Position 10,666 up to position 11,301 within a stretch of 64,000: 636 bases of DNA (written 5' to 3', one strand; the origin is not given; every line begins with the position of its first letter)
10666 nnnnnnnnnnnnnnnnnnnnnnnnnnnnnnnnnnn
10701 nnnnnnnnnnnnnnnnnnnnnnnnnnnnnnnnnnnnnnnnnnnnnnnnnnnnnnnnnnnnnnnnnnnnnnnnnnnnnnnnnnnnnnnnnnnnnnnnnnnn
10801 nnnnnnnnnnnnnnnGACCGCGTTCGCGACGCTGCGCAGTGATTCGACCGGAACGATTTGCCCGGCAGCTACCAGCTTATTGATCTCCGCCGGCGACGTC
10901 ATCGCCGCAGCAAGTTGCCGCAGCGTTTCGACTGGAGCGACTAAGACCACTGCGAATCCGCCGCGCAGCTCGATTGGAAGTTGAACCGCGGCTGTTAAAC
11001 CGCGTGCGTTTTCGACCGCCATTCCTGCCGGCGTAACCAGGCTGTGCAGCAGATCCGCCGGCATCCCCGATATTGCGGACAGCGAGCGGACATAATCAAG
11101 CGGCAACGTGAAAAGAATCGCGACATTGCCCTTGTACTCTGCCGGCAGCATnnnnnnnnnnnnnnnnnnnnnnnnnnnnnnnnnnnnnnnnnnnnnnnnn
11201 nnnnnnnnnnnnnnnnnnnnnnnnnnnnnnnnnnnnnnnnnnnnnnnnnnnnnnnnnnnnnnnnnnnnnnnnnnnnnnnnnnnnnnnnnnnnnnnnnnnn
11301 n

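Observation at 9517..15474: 1985-aa fibre protein whose C-terminal third consists of about 40 tandem 18-residue LPVEW-type repeats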

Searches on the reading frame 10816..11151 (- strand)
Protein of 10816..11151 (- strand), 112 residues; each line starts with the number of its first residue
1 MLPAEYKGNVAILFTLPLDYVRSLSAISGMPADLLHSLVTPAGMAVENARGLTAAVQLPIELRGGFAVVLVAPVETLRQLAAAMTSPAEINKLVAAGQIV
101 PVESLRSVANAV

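Call 53: predict_structure(alignment_id=A5)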
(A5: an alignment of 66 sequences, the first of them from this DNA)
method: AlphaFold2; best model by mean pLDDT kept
length: 112 residues; sequences in the alignment: 66
mean_pLDDT: 55.7   pTM: 0.40
mean pLDDT of the five models: 55.7, 46.4, 35.0, 31.9, 29.2
residues with pLDDT >= 90: 0; 70-90: 0; 50-70: 95; < 50: 17
segments of 3 or more residues with pLDDT < 50: 18-20, 31-33
pLDDT, mean of each block of 10 residues (from residue 1): 53 51 55 53 55 59 58 58 56 56 60 54
secondary structure, 60 per line:
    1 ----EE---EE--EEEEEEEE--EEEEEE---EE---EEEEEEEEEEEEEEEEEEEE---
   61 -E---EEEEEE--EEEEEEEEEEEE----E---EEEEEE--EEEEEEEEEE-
elements in order: E14-21 E24-29 E38-57 E66-71 E74-85 E94-99 E102-111

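Call 56: fold_search(model_id=the predicted structure, library=pdb)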
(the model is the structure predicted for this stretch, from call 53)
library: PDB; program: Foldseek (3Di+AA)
matches with E <= 10: 62; with E <= 0.001: 0
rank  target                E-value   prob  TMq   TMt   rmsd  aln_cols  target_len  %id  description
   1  9lhn_B                3.9e-01  0.03  0.16  0.11  14.1       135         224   12  Crystal structure of Ice binding protein from Candidatus Cryosericum odellii SMC5 (released 2025-09-03)
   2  9lhs                  7.6e-01  0.03  0.20  0.13  13.6       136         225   11  Crystal structure of an ice-binding protein from Candidatus Cryosericum odellii (released 2025-09-03)
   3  2n3d_MODEL_1_A        7.6e-01  0.02  0.14  0.15  13.9       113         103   13  Atomic structure of the cytoskeletal bactofilin BacA revealed by solid-state NMR (released 2015-12-16)
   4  6rib_A                8.1e-01  0.05  0.19  0.20  14.0       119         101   10  Cryo-EM reconstruction of Thermus thermophilus bactofilin double helical filaments (released 2019-07-17)
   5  6riq_A                1.2e+00  0.15  0.26  0.27   5.9        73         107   16  MinCD filament from Pseudomonas aeruginosa (released 2019-06-19)
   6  6eio                  1.3e+00  0.01  0.14  0.10  15.6       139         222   10  Crystal structure of an ice binding protein from an Antarctic Biological Consortium (released 2018-03-28)
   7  4nu2                  1.9e+00  0.03  0.23  0.15  11.9       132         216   12  Crystal structure of an ice-binding protein (FfIBP) from the Antarctic bacterium, Flavobacterium frigoris PS1 (released 2014-04-16)
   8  9li0_B                1.9e+00  0.02  0.18  0.12  13.1       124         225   11  Crystal structure of engineered ice-binding protein (M74I and A97V) from Candidatus Cryosericum odellii strain SMC5_16 (released 2025-09-03)
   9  7d6c_4                1.9e+00  0.01  0.12  0.12  14.0       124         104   11  Crystal structure of CcmM N-terminal domain in complex with CcmN (released 2021-08-04)
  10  3bfp                  2.1e+00  0.01  0.12  0.09  14.6       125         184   10  Crystal Structure of apo-PglD from Campylobacter jejuni (released 2008-01-22)
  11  9lhn_A                2.3e+00  0.01  0.13  0.11  13.9       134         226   10  Crystal structure of Ice binding protein from Candidatus Cryosericum odellii SMC5 (released 2025-09-03)
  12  3vn3_A                2.4e+00  0.02  0.19  0.12  13.5       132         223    9  Fungal antifreeze protein exerts hyperactivity by constructing an inequable beta-helix (released 2012-06-06)
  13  8enq_A                2.5e+00  0.03  0.21  0.22  14.0       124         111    6  E. coli CsgA fibril (218-pixel box size) (released 2023-10-04)
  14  6ria_1                2.7e+00  0.02  0.20  0.23  12.8        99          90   12  Bactofilin from Thermus thermophilus, F105R mutant crystal structure (released 2019-07-17)
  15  7ehk                  2.7e+00  0.02  0.18  0.12  13.5       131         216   13  Crystal structure of C107S mutant of FfIBP (released 2022-03-02)
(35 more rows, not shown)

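Call 59: find_homologous_proteins(query=A5, max_evalue=0.00001)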
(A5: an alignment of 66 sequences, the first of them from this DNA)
Query A5 (66 sequences): 8000 candidates shared short words with the query, none scored E <= 0.00001.

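Call 85: search_solved_structures(query=A5, max_evalue=10, show_alignments=3)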
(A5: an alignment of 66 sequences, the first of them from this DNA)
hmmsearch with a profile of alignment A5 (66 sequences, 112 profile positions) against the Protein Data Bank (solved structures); distinct sequences matched with E-value up to 10: 2.
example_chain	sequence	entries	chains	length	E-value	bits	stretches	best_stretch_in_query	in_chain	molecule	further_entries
6nyk_A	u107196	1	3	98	0.13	15.5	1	18-63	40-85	Design construct XAX_GGDQ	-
7t24_A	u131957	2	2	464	0.73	13.1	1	73-106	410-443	Adenylosuccinate lyase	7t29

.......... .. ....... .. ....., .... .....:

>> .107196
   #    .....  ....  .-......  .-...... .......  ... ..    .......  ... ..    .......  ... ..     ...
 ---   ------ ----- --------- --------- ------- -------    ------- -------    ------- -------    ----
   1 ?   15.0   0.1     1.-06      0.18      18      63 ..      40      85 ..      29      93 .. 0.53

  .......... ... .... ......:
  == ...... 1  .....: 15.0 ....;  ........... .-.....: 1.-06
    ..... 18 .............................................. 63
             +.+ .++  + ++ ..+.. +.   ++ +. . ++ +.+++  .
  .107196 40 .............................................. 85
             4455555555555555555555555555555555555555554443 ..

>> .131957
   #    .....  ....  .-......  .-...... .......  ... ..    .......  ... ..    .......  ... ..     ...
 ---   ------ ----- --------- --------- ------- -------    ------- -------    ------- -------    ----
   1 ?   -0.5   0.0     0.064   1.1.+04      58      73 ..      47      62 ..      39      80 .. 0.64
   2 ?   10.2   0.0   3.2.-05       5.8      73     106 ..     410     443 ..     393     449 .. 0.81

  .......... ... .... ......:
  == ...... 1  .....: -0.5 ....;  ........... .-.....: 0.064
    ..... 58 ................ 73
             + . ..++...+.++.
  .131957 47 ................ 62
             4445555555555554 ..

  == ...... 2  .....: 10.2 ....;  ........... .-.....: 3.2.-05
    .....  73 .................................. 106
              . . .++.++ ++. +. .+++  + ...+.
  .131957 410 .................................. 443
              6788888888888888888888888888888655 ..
